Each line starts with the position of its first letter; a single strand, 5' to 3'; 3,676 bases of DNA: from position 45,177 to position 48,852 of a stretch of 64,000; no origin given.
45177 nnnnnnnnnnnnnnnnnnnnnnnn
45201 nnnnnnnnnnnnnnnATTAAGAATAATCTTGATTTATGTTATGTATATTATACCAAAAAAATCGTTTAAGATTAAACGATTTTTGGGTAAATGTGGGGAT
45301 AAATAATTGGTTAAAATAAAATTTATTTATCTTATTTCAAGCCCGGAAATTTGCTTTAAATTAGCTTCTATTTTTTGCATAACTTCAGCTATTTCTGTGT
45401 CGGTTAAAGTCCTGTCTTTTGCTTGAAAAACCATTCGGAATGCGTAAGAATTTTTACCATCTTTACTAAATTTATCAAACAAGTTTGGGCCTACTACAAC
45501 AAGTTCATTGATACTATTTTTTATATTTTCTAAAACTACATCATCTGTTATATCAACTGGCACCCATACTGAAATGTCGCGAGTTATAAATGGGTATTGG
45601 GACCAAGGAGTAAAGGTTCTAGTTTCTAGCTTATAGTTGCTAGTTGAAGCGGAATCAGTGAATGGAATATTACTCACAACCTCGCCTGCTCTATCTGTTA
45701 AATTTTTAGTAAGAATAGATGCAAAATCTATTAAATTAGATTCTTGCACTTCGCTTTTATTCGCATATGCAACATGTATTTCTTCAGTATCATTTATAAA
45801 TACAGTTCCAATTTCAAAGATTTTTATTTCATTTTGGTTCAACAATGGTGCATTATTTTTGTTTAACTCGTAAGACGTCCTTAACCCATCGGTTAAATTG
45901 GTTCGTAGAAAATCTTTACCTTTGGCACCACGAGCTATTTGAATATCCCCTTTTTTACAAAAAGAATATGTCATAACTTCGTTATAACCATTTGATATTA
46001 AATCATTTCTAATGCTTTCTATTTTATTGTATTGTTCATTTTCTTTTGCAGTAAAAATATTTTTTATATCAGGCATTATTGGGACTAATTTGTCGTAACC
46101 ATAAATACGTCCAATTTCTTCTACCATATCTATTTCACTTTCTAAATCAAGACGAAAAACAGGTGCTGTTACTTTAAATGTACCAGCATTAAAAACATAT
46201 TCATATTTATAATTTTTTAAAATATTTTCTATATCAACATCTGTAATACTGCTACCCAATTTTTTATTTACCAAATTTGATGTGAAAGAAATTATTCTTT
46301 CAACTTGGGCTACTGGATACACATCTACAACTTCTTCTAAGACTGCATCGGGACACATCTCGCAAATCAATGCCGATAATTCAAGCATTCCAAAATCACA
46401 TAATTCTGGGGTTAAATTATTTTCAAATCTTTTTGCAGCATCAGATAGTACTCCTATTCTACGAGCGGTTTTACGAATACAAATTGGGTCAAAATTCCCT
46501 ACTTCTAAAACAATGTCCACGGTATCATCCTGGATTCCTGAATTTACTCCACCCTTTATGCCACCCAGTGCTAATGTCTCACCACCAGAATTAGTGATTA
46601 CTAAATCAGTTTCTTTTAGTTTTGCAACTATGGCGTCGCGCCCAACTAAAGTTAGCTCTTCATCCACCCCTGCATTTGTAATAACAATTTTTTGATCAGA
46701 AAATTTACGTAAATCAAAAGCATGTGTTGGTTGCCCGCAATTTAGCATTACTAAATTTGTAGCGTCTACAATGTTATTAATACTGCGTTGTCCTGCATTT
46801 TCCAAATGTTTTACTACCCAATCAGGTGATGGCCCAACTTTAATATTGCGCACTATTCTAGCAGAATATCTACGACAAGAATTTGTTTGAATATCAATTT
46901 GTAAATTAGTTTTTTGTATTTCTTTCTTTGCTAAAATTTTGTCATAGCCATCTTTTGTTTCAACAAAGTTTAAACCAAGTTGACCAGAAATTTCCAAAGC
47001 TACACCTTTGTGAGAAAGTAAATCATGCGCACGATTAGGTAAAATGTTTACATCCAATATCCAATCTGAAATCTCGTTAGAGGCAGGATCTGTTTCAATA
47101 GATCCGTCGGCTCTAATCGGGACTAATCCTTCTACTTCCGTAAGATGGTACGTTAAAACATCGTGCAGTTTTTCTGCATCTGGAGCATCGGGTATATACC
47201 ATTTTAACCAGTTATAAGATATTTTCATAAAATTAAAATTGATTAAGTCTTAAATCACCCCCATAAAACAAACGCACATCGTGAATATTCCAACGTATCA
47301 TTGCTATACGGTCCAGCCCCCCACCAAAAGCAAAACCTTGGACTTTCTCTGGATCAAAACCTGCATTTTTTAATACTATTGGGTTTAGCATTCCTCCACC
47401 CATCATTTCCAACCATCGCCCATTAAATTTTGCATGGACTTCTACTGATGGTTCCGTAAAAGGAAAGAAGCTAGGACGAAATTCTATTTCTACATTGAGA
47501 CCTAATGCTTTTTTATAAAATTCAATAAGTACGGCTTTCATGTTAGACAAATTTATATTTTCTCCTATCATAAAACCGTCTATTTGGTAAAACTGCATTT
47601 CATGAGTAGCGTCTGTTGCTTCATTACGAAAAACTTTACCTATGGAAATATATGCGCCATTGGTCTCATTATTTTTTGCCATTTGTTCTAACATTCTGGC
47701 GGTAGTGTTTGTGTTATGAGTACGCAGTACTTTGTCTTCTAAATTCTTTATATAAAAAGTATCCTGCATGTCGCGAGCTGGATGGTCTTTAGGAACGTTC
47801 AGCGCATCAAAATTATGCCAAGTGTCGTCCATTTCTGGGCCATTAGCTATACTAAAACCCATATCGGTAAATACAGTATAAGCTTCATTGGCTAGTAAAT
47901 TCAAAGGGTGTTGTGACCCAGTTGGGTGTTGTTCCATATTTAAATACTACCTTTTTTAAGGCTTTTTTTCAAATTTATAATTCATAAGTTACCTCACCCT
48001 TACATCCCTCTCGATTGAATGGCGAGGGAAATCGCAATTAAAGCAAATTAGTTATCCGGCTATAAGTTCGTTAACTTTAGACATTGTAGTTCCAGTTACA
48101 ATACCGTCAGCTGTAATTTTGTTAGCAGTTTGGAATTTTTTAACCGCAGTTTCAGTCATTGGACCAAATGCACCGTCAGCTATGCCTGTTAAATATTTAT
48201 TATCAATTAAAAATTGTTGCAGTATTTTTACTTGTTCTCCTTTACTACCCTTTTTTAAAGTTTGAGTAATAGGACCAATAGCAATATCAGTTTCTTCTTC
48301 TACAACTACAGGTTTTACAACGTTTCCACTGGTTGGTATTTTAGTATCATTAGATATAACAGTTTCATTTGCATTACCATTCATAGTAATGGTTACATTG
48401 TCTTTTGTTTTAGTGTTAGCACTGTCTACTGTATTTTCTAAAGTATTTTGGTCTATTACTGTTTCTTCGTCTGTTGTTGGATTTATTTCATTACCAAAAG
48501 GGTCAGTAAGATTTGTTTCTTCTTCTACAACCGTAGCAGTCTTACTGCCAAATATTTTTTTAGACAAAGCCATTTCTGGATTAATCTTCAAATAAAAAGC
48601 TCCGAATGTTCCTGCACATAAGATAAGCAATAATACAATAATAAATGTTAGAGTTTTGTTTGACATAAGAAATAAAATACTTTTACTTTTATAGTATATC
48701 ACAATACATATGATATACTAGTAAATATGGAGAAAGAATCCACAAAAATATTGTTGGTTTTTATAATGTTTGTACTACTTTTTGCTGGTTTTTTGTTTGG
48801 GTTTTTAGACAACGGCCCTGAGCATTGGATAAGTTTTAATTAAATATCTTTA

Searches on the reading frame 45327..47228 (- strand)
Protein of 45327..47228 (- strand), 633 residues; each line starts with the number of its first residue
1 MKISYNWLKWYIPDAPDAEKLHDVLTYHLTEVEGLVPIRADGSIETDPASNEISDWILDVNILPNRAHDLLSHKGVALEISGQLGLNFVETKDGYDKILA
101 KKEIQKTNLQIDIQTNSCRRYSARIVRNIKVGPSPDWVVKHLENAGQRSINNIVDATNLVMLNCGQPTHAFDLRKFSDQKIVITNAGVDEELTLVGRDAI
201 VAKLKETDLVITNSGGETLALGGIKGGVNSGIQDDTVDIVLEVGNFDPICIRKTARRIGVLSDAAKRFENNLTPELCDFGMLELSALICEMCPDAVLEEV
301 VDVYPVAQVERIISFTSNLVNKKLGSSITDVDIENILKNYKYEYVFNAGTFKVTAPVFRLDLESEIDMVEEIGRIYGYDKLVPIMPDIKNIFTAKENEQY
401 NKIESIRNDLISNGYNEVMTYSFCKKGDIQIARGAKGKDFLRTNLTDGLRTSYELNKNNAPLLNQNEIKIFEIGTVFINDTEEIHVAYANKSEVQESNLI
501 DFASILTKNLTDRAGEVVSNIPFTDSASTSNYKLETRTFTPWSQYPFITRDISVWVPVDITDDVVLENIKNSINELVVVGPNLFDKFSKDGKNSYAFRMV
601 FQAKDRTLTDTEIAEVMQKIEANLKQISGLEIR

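Call 68: search_protein_families(library=pfam, proteins=[window:45327-47228:-], max_evalue=0.001)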
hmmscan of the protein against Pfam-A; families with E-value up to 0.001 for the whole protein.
window:45327-47228:- (633 aa): 4 families
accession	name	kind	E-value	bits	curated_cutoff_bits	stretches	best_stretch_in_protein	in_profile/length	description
PF03483.22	B3_4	-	4.6e-50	170.1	29.3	1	118-292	2-173/174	B3/4 domain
PF03147.19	FDX-ACB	-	2.2e-18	66.9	31.1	1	543-633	1-94/94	Ferredoxin-fold anticodon binding domain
PF03484.21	B5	-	2.8e-16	59.9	28.6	1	313-378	1-67/67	tRNA synthetase B5 domain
PF17759.6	tRNA_synthFbeta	-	5.5e-10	39.5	22.4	1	393-486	12-121/214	Phenylalanyl tRNA synthetase beta chain CLM domain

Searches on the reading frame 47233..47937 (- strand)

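Call 68: search_protein_families(library=pfam, proteins=[window:47233-47937:-], max_evalue=0.001)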
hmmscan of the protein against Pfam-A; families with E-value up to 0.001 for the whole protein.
window:47233-47937:- (234 aa): 2 families
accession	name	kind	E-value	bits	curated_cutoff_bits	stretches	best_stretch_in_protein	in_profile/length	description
PF01409.25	tRNA-synt_2d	-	2.6e-83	279.7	19.8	1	2-232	9-243/246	tRNA synthetases class II core domain (F)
PF00152.25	tRNA-synt_2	-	9.6e-05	22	25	1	96-123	94-121/308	tRNA synthetases class II (D, K and N)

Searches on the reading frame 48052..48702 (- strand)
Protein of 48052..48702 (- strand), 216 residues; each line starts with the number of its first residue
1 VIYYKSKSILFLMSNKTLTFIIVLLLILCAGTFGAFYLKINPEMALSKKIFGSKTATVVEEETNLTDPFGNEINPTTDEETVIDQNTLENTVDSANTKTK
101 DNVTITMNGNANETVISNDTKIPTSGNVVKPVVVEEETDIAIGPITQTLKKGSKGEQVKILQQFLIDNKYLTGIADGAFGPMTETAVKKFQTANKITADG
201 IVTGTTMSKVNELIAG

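Call 68: search_protein_families(library=pfam, proteins=[window:48052-48702:-], max_evalue=0.001)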
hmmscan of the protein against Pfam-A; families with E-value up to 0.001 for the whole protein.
window:48052-48702:- (216 aa): 1 family
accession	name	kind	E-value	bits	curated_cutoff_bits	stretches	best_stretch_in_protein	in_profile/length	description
PF01471.23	PG_binding_1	-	1.1e-16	61.2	23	1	155-208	2-55/57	Putative peptidoglycan binding domain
